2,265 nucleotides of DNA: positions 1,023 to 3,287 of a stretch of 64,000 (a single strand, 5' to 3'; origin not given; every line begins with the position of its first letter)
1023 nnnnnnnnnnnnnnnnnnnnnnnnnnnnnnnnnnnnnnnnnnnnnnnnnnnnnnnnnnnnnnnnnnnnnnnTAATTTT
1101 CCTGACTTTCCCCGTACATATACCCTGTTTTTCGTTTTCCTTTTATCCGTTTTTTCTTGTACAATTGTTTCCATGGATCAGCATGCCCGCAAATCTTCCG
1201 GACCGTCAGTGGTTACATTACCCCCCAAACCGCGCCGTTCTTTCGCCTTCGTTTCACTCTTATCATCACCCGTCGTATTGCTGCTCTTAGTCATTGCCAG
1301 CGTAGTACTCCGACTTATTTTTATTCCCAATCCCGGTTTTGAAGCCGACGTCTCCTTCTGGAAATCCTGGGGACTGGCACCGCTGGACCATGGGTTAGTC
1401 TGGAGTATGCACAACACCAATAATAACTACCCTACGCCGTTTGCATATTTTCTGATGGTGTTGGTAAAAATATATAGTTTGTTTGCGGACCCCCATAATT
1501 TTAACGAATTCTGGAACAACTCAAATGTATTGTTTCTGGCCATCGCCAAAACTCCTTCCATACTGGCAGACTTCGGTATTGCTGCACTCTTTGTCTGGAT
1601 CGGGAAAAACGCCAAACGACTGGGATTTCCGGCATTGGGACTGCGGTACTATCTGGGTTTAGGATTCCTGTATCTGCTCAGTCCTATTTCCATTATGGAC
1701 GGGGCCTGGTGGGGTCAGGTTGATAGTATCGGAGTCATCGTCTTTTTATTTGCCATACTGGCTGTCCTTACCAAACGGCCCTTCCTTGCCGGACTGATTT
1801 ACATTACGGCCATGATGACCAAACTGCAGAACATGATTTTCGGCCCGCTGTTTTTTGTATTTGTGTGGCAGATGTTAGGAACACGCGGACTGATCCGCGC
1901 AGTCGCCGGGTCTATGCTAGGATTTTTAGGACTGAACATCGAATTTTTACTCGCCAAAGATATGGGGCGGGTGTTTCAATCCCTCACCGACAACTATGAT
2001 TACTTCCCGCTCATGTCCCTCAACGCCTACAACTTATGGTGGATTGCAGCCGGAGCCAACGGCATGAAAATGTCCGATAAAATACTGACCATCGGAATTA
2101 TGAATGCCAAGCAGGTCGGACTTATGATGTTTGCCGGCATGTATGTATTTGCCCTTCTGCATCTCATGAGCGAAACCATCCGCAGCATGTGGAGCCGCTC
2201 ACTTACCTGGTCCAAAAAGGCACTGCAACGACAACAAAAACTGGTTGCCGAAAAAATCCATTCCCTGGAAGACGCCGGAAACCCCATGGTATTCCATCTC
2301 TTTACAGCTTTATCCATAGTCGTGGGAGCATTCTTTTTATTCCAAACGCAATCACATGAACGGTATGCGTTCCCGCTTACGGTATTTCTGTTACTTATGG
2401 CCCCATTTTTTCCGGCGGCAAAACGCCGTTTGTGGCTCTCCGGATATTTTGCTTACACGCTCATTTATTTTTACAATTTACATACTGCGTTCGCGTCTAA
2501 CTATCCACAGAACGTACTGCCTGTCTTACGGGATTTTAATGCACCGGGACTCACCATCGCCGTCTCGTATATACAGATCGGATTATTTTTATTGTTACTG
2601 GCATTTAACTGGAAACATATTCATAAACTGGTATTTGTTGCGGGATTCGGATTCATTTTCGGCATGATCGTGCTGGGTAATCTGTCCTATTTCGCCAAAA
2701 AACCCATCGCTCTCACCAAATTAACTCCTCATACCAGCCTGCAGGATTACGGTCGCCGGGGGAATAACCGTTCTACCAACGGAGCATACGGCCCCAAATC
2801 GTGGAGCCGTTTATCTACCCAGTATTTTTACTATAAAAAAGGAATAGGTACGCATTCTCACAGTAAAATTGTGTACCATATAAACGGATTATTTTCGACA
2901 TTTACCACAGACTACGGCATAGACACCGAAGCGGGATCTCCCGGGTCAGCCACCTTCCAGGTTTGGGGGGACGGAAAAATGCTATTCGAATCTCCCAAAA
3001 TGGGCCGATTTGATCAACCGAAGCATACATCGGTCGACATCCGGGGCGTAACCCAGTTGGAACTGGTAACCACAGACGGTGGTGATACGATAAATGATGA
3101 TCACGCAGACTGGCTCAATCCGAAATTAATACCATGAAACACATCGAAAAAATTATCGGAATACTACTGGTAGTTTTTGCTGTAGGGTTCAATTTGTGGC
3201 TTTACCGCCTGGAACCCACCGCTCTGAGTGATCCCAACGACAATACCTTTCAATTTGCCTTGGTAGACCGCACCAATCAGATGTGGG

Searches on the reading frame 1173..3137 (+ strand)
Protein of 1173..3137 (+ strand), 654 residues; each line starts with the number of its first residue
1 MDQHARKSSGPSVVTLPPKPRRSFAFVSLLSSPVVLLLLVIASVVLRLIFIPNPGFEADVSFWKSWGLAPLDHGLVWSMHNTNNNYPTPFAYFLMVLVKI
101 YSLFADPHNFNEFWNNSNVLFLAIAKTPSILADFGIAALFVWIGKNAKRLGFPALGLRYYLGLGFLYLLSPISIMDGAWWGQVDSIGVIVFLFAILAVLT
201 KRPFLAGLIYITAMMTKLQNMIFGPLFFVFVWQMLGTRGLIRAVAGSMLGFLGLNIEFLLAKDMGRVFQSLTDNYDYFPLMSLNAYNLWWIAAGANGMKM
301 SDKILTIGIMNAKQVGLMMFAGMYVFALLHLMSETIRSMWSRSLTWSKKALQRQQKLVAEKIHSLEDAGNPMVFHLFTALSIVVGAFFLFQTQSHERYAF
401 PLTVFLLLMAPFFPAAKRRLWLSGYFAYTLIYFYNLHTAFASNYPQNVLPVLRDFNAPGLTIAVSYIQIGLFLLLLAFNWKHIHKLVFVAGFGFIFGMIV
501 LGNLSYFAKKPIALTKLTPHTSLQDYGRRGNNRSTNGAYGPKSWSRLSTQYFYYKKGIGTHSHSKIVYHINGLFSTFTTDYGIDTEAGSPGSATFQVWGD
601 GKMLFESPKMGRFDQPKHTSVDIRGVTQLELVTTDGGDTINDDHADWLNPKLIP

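Call 13: search_protein_families(library=pfam, proteins=[window:1173-3137:+], max_evalue=0.001)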
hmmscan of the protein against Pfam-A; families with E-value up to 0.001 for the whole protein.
window:1173-3137:+ (654 aa): 1 family
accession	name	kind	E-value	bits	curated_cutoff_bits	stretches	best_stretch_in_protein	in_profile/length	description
PF08305.17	NPCBM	-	2.1e-35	122.2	23.9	1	514-652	5-136/137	NPCBM/NEW2 domain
